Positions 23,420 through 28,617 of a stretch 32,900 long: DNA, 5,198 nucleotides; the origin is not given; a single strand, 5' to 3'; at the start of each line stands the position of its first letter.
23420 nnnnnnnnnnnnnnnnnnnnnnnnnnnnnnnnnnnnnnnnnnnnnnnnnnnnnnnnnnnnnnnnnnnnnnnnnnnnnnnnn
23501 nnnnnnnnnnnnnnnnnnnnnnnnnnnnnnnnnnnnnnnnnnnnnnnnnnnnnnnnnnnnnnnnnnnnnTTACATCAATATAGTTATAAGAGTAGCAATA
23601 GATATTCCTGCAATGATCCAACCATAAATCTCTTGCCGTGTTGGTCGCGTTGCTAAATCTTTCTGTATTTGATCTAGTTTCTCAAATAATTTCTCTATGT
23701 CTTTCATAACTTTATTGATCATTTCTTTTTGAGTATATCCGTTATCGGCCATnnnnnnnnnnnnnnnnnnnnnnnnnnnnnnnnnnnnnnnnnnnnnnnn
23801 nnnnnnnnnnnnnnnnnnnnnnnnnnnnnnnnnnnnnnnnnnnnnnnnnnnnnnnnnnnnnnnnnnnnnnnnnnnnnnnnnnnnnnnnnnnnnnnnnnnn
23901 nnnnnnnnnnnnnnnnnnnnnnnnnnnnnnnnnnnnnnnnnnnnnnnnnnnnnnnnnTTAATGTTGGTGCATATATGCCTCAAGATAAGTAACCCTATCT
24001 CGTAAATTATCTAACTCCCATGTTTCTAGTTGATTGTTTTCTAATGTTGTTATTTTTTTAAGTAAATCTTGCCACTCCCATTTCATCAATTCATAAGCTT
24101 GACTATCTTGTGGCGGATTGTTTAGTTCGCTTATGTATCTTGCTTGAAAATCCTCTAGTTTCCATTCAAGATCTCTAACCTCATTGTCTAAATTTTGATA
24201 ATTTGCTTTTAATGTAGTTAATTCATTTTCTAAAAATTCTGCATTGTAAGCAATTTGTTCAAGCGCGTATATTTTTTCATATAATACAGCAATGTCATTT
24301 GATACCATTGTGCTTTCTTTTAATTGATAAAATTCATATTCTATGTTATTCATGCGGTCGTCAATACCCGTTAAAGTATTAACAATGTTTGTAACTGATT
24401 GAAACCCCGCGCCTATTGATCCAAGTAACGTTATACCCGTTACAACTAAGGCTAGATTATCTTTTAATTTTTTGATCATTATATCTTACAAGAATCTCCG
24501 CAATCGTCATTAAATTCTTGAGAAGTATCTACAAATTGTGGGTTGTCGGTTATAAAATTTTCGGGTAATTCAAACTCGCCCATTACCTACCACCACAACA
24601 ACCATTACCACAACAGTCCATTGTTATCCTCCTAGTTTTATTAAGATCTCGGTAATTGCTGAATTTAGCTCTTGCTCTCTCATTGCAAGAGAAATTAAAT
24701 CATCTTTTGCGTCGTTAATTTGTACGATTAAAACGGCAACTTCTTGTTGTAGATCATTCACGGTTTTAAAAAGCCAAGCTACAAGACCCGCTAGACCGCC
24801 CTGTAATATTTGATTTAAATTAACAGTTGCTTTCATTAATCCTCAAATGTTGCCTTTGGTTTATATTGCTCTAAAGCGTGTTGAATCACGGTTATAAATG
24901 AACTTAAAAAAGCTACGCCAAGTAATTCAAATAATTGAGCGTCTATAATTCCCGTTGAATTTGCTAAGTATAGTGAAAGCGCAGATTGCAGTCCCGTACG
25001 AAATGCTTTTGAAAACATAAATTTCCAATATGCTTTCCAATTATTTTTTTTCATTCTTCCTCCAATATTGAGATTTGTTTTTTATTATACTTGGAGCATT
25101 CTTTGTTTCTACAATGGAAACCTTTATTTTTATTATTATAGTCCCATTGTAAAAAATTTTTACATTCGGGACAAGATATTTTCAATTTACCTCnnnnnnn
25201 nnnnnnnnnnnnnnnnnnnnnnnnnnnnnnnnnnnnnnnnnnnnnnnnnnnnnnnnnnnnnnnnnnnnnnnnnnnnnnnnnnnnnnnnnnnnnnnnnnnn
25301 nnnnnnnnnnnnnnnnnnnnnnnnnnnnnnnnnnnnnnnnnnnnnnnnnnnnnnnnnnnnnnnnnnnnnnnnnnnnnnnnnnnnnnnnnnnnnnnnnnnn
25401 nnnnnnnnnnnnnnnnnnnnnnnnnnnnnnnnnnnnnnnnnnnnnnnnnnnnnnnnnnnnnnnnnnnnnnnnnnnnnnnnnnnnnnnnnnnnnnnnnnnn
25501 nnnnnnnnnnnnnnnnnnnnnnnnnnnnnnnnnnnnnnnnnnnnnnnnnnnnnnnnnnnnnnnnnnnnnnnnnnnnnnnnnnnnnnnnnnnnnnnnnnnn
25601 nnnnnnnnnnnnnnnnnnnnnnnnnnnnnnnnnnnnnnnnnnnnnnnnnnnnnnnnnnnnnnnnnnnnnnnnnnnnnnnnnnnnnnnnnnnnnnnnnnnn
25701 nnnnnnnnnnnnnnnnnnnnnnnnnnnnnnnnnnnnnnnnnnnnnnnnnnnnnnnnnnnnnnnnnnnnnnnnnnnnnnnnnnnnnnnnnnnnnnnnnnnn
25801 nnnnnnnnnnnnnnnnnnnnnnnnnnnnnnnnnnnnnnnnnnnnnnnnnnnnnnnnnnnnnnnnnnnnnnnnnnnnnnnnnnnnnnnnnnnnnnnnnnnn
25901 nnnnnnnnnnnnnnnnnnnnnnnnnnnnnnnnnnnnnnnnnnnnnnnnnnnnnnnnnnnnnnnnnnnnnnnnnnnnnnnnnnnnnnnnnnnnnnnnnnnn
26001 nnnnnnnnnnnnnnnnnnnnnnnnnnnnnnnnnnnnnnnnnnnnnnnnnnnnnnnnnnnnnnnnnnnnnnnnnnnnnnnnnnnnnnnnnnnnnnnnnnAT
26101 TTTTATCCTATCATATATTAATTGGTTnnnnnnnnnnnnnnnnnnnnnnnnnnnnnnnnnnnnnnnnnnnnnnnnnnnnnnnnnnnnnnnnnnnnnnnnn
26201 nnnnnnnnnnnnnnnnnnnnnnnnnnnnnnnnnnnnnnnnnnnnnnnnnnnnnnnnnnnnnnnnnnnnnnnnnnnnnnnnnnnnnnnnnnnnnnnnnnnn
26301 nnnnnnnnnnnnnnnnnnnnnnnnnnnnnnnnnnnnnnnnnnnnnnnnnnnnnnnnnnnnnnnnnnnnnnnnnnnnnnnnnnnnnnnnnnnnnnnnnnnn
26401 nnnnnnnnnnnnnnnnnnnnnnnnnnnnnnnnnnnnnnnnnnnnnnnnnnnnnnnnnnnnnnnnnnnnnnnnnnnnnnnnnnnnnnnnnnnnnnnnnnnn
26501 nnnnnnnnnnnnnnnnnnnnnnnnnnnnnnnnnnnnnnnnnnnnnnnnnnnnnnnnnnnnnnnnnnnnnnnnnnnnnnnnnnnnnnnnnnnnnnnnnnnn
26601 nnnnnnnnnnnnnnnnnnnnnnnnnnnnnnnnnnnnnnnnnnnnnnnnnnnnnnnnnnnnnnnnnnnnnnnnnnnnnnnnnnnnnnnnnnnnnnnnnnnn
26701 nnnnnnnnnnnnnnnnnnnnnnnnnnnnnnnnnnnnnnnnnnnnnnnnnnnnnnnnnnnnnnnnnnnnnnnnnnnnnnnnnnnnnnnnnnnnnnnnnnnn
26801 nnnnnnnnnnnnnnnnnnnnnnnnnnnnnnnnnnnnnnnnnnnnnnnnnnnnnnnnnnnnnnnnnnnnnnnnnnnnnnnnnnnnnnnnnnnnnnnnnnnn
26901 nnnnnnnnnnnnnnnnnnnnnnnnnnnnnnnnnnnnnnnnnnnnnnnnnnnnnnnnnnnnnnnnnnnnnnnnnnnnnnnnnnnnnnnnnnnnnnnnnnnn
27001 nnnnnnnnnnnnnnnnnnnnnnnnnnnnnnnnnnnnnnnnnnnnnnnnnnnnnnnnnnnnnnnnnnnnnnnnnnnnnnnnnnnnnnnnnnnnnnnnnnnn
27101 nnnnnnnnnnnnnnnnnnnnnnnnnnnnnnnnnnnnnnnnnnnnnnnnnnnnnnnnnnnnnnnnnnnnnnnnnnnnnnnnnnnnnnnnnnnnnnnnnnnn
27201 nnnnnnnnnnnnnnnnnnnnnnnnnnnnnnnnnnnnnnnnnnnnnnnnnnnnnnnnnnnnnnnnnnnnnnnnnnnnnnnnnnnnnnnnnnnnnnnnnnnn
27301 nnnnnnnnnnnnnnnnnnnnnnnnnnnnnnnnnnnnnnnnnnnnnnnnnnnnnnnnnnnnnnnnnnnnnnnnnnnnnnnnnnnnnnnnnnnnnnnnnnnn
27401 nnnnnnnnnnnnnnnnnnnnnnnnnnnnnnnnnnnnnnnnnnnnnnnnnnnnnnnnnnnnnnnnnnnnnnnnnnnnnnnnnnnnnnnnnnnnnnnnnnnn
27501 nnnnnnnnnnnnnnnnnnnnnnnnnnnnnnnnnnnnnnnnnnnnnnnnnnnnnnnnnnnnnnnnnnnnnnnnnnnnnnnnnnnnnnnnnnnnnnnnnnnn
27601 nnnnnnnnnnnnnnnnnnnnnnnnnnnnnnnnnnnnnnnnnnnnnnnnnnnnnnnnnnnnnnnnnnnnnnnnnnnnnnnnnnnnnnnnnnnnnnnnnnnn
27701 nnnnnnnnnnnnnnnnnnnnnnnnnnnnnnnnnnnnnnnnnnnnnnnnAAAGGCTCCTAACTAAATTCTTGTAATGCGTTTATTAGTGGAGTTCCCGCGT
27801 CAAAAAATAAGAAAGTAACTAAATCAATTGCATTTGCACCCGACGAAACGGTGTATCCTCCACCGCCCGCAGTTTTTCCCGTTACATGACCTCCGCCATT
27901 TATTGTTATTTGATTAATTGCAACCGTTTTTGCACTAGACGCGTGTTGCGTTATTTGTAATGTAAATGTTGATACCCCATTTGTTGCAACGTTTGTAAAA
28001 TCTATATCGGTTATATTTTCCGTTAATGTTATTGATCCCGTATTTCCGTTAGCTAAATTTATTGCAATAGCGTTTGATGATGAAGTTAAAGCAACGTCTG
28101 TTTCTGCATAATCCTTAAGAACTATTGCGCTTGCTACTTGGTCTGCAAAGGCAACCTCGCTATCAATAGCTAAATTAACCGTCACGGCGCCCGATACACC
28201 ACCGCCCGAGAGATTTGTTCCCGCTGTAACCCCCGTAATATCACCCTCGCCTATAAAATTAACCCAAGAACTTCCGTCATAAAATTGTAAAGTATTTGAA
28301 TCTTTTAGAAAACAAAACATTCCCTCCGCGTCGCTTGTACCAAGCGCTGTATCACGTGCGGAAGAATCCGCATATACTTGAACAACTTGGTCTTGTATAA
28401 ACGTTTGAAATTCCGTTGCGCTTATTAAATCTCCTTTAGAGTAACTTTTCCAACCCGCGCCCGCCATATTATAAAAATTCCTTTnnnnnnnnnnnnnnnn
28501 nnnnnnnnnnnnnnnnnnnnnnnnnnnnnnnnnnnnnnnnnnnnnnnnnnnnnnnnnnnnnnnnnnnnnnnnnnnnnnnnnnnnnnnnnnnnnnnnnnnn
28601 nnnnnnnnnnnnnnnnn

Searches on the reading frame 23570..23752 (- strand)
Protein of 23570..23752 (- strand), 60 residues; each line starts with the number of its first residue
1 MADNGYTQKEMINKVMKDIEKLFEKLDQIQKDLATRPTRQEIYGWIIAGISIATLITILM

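Call 49: find_encoding_contigs(protein=window:23570-23752:-, flank=10000, max_places=10)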
Protein window:23570-23752:- (60 aa): 16 contigs read that carry it; 10 places shown.
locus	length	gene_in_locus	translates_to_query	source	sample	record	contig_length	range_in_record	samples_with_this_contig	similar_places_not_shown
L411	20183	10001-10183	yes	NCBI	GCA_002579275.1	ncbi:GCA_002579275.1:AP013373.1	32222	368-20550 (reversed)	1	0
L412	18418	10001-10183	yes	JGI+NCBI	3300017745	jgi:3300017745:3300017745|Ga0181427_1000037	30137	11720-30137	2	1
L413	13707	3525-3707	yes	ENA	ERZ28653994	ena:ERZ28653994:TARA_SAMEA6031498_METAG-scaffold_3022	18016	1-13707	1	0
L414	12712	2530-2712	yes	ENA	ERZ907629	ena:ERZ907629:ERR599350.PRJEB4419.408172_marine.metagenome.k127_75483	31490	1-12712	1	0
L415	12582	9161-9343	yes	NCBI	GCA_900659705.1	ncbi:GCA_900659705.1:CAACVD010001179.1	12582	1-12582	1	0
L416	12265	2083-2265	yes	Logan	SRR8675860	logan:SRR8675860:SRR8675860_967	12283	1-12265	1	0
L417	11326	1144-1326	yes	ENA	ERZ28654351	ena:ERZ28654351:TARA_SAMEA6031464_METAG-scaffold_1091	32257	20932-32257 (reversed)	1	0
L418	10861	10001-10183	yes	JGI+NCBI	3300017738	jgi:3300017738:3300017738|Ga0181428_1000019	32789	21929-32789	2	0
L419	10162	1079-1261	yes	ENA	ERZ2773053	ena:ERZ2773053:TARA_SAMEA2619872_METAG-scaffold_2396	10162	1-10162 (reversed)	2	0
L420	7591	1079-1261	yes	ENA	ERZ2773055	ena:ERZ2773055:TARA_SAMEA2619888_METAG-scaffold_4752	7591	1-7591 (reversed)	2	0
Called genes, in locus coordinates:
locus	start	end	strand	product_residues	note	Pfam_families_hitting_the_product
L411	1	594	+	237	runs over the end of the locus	-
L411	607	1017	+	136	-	PF06199:Phage_tail_2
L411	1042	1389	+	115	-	-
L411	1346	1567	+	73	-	-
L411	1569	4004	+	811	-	PF10145:PhageMin_Tail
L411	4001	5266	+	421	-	-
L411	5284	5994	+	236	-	-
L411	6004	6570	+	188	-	-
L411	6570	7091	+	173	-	-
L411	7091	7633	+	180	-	-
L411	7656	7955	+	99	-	-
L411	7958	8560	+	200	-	PF18925:DUF5675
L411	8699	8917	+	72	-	-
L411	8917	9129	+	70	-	-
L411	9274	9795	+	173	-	PF16043:DUF4795 (weak)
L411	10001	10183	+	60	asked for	-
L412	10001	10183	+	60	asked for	-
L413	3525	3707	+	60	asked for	-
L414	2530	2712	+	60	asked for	-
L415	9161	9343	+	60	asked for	-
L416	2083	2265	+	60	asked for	-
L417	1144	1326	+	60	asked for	-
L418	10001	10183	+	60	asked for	-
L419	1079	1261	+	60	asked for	-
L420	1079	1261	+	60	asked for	-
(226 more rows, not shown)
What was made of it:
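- The ParB-like protein lies beside Mom, and its relatives lie in DNA-hypermodification clusters (call 49).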

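Call 66: search_protein_families(library=pfam, proteins=[window:23570-23752:-], max_evalue=0.05)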
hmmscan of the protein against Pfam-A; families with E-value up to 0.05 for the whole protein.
window:23570-23752:- (60 aa): 3 families
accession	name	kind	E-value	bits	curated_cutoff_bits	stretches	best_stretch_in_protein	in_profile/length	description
PF10805.13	DUF2730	-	0.019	15.5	24.9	1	3-42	26-65/102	Protein of unknown function (DUF2730)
PF22975.2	EPS8_2nd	-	0.022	15.5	27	1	9-37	3-31/155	EPS8 spectrin-like domain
PF16717.10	RAC_head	-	0.025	15.9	27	1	7-30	34-57/98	Ribosome-associated complex head domain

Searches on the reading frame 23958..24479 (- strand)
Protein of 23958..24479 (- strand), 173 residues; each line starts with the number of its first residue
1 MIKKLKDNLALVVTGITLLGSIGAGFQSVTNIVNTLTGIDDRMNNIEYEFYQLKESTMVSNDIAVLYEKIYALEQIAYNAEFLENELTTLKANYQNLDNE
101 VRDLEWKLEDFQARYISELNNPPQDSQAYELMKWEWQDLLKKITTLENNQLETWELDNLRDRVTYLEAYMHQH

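Call 9: search_protein_families(library=pfam, proteins=[window:23958-24479:-], max_evalue=0.01)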
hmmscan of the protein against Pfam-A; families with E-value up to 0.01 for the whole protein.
window:23958-24479:- (173 aa): 3 families
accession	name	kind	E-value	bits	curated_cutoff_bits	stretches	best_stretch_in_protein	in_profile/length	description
PF16043.11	DUF4795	-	5e-06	26.5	34.8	1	27-163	7-138/208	Domain of unknown function (DUF4795)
PF13851.11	GAS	-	0.0042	16.9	32.3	1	54-115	54-115/200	Growth-arrest specific micro-tubule binding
PF07926.17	TPR_MLP1_2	-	0.0095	16.4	36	0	80-149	10-79/129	TPR/MLP1/MLP2-like protein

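Call 10: search_protein_families(library=phrogs, proteins=[window:23958-24479:-], max_evalue=0.001)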
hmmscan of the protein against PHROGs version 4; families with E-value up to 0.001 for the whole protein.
window:23958-24479:- (173 aa): 1 family
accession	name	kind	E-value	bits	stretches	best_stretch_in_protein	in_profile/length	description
phrog_3961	-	unknown function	5.3e-05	24.1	1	18-114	15-105/112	-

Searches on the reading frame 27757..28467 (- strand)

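Call 13: search_protein_families(library=phrogs, proteins=[window:27757-28467:-], max_evalue=0.001)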
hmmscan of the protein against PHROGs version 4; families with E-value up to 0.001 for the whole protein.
window:27757-28467:- (236 aa): 2 families
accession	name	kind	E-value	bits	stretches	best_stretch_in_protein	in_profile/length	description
phrog_38058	-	tail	1.4e-05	24.5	1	63-203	563-694/708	tail fiber protein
phrog_16452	-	unknown function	3.2e-05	24.6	1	24-92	33-103/202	-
